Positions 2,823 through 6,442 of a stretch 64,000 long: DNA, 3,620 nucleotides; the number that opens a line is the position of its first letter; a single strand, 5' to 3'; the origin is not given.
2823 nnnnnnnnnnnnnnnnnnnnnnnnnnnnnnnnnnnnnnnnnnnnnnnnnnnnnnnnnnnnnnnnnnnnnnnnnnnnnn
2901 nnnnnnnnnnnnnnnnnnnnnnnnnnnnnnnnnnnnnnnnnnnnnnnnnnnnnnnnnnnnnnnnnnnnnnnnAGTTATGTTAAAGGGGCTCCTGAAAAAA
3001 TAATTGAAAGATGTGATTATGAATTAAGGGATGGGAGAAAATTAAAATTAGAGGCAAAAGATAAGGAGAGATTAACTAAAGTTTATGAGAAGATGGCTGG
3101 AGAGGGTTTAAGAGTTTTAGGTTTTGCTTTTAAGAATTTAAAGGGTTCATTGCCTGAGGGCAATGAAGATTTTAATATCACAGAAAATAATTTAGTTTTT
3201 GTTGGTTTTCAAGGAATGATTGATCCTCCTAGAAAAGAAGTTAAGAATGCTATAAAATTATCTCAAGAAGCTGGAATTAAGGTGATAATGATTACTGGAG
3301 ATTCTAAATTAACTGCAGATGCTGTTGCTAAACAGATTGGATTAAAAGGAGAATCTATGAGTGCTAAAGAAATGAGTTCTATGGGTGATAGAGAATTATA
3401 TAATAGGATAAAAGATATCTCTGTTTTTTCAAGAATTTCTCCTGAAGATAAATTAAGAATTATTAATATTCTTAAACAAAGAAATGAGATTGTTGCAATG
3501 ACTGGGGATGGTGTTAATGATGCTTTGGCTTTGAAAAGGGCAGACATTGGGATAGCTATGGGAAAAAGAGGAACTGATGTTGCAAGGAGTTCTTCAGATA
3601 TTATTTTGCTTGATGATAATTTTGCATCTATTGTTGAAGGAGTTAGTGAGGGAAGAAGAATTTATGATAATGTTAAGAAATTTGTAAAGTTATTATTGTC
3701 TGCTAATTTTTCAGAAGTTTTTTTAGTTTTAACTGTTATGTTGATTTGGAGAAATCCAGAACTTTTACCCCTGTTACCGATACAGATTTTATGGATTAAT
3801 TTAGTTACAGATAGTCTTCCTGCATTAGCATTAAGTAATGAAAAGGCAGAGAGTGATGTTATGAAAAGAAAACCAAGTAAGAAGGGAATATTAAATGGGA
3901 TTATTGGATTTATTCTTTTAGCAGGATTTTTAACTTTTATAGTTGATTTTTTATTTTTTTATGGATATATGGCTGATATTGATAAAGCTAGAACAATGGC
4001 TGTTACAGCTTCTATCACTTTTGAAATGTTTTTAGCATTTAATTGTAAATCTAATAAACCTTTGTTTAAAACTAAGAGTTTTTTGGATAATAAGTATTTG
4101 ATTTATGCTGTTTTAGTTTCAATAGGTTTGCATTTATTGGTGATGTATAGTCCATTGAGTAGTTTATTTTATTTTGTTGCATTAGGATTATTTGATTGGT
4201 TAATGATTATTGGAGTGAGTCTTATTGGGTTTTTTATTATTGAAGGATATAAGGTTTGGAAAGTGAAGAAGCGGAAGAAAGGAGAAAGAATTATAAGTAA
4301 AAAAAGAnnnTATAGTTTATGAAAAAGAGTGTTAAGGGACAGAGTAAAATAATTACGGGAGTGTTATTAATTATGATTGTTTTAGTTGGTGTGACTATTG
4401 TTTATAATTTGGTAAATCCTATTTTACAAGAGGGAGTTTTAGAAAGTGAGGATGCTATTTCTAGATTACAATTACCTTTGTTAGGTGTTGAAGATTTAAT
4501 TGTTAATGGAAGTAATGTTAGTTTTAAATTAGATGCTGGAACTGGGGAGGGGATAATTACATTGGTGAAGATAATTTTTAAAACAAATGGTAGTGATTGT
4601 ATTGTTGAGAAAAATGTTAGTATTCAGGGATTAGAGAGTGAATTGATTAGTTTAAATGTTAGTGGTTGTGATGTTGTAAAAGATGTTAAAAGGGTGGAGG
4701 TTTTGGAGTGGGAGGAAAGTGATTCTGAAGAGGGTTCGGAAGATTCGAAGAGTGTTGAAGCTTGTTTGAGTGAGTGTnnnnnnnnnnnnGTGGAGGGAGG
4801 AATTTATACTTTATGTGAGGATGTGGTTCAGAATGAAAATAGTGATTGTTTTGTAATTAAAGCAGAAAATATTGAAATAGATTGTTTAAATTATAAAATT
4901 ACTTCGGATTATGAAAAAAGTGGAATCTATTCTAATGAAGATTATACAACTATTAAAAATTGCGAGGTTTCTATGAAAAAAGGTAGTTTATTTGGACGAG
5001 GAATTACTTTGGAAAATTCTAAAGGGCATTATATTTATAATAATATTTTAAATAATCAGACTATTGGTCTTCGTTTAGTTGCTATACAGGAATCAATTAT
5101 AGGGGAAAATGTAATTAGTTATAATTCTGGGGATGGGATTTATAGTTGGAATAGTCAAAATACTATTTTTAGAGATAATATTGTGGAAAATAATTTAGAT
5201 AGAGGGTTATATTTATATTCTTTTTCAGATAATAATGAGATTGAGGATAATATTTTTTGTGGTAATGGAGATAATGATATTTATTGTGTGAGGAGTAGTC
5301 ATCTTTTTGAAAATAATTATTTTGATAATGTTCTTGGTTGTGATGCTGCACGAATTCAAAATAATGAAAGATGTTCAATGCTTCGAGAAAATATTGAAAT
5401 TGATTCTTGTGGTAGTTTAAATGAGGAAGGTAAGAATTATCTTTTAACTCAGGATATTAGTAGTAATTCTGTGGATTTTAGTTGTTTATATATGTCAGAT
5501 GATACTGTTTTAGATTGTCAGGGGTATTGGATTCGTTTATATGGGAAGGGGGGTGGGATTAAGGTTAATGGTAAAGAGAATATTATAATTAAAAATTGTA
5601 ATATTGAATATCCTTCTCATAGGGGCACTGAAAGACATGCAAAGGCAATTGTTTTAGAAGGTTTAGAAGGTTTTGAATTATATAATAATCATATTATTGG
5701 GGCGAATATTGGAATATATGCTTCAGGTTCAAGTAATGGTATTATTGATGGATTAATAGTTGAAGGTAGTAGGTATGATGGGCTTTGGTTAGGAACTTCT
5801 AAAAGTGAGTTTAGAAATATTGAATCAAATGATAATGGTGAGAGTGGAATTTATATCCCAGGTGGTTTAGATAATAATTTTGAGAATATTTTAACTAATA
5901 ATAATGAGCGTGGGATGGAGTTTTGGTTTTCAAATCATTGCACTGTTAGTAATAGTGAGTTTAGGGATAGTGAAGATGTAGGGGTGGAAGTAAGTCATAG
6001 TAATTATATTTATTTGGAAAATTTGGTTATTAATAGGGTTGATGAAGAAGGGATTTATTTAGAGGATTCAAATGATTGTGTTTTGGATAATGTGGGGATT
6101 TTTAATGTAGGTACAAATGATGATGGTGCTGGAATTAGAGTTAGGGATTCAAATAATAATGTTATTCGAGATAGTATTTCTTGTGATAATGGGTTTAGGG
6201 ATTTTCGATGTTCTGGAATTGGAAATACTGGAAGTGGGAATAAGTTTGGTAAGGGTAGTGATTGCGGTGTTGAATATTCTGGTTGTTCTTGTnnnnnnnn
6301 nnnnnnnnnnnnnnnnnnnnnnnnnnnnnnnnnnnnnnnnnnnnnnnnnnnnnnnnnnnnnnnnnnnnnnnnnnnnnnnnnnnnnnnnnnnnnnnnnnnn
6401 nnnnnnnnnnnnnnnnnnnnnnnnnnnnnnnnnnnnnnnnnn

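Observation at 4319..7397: Adjacent cohesin-like and dockerin-like modules on pilin-signal and secreted proteins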

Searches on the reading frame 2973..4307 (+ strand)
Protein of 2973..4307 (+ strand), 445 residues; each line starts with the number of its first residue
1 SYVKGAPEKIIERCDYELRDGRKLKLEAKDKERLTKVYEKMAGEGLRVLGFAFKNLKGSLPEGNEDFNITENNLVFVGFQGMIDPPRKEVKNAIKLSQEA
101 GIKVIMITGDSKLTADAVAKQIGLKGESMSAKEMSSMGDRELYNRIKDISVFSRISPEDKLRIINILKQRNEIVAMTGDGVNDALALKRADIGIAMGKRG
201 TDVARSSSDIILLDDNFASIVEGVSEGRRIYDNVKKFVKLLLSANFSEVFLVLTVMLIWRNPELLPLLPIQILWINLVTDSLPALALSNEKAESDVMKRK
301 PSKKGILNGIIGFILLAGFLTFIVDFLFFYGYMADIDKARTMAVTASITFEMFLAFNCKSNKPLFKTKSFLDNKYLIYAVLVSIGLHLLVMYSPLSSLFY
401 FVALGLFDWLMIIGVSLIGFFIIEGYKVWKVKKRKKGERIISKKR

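Call 71: find_related_loci(query=A6, collection=genome_contigs, flank=10000)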
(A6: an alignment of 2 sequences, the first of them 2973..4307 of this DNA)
Query A6 (445 aa) in genome_contigs; peptide patterns used: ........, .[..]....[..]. (x = any residue, [..] = any of these).
392 stretches matched a pattern; 301 encode a relative of the query (tblastn E <= 1e-3); the best 80 are kept; 80 distinct loci.
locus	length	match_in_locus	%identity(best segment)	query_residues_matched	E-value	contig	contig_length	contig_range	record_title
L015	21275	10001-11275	68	1-433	0e+0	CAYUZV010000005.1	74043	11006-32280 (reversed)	MAG TPA_asm: Candidatus Woesearchaeota archaeon isolate SRP141376_co1_307 genome assembly, contig: NODE_912_length_74043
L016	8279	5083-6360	70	1-434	0e+0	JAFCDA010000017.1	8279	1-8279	Candidatus Pacearchaeota archaeon isolate Meg19_1012_Bin_253 Meg19_1012_Bin_253_scaffold_36725, whole genome shotgun seq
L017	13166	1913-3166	68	1-427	0e+0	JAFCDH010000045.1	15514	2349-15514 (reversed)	Candidatus Pacearchaeota archaeon isolate Meg19_1012_Bin_410 Meg19_1012_Bin_410_scaffold_51389, whole genome shotgun seq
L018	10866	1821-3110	64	1-433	0e+0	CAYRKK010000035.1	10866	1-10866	MAG TPA_asm: Candidatus Woesearchaeota archaeon isolate SRP178699_co2_118 genome assembly, contig: NODE_5884_length_1086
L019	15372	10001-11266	72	1-427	0e+0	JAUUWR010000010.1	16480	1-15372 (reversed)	MAG: bacterium isolate CSMAG_44 CSMAG_44_k141_1074362_length_16480_cov_5.9559, whole genome shotgun sequence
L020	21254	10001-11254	69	1-427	0e+0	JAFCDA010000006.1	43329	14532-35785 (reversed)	Candidatus Pacearchaeota archaeon isolate Meg19_1012_Bin_253 Meg19_1012_Bin_253_scaffold_4114, whole genome shotgun sequ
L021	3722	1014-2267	67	1-427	0e+0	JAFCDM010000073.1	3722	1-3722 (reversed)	Candidatus Pacearchaeota archaeon isolate Meg19_1012_Bin_465 Meg19_1012_Bin_465_scaffold_125189, whole genome shotgun se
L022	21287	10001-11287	62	1-434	1e-176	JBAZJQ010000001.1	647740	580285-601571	MAG: Candidatus Pacearchaeota archaeon isolate SO_2017_LW4_123 scaffold_30_c1_LW137-91_2017, whole genome shotgun sequen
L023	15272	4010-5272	63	1-424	2e-171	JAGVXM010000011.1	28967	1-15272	Candidatus Pacearchaeota archaeon isolate RIFCSPHIGHO2_01_FULL_33_47 rifcsphigho2_01_scaffold_4921, whole genome shotgun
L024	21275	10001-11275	64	1-428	2e-169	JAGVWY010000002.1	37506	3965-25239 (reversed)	Candidatus Pacearchaeota archaeon isolate RIFCSPLOWO2_02_FULL_30_10 rifcsplowo2_02_scaffold_865, whole genome shotgun se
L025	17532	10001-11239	48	1-430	6e-128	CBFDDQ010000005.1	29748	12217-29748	MAG TPA_asm: Candidatus Woesearchaeota archaeon isolate SRR26215674_binner13_Refined_101 genome assembly, contig: ERZ250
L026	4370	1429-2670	46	1-425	1e-116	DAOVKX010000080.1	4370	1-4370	MAG TPA_asm: Candidatus Nanohaloarchaea archaeon isolate CSMAG_1430 CSMAG_1430_k141_3761246_length_4370_cov_9.0000, whol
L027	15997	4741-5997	47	1-419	1e-114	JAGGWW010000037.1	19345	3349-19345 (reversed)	MAG: Nanoarchaeota archaeon isolate AUK136 PB_MBMC_090_c_000000000045, whole genome shotgun sequence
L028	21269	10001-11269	49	1-422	3e-112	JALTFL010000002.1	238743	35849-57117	MAG: Nanobdellati archaeon isolate S014_metabat2_scaf2bin.107 S014_NODE_1_length_238743_cov_24.341725, whole genome shot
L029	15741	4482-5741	45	1-422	6e-104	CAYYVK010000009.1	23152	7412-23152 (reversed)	MAG TPA_asm: uncultured archaeon isolate SRP104967_co1_67 genome assembly, contig: NODE_736_length_23152_cov_51.586050,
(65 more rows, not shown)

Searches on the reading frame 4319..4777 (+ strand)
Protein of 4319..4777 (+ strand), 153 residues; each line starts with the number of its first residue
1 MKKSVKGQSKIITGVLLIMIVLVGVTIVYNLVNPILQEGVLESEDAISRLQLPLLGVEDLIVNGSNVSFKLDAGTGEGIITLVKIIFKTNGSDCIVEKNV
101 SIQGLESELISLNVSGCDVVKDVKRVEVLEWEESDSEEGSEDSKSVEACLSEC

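Call 5: search_protein_families(library=pfam, proteins=[window:4319-4777:+], max_evalue=10)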
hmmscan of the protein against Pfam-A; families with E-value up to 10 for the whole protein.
seq(153 aa): 0 families

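Call 56: find_homologous_proteins(query=window:4319-4723:+, max_evalue=0.1)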
Query seq(135 aa): 26 candidates shared short words with the query, none scored E <= 0.1.

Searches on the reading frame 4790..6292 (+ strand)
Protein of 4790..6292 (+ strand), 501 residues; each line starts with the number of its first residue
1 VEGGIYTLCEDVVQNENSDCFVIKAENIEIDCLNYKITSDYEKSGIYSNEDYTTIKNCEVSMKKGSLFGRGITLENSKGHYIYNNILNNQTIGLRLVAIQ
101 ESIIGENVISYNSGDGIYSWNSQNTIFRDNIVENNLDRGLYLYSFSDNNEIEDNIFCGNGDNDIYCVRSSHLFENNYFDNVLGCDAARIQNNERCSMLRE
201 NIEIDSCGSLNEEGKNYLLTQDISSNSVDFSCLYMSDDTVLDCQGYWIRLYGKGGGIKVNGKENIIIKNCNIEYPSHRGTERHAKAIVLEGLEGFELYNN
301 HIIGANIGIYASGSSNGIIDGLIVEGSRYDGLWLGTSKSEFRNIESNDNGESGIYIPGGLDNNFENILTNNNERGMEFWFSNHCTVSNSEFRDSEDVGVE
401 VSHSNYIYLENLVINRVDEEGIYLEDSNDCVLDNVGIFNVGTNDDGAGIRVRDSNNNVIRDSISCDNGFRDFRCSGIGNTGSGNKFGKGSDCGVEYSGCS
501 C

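Call 73: search_solved_structures(query=window:4790-6292:+, max_evalue=0.01, show_alignments=1)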
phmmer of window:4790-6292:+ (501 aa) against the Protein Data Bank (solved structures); distinct sequences matched with E-value up to 0.01: 1.
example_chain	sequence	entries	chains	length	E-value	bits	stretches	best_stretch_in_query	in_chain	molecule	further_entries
7o0y_A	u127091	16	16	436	0.00015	23.7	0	249-334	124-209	Probable ABC transporter binding protein NosD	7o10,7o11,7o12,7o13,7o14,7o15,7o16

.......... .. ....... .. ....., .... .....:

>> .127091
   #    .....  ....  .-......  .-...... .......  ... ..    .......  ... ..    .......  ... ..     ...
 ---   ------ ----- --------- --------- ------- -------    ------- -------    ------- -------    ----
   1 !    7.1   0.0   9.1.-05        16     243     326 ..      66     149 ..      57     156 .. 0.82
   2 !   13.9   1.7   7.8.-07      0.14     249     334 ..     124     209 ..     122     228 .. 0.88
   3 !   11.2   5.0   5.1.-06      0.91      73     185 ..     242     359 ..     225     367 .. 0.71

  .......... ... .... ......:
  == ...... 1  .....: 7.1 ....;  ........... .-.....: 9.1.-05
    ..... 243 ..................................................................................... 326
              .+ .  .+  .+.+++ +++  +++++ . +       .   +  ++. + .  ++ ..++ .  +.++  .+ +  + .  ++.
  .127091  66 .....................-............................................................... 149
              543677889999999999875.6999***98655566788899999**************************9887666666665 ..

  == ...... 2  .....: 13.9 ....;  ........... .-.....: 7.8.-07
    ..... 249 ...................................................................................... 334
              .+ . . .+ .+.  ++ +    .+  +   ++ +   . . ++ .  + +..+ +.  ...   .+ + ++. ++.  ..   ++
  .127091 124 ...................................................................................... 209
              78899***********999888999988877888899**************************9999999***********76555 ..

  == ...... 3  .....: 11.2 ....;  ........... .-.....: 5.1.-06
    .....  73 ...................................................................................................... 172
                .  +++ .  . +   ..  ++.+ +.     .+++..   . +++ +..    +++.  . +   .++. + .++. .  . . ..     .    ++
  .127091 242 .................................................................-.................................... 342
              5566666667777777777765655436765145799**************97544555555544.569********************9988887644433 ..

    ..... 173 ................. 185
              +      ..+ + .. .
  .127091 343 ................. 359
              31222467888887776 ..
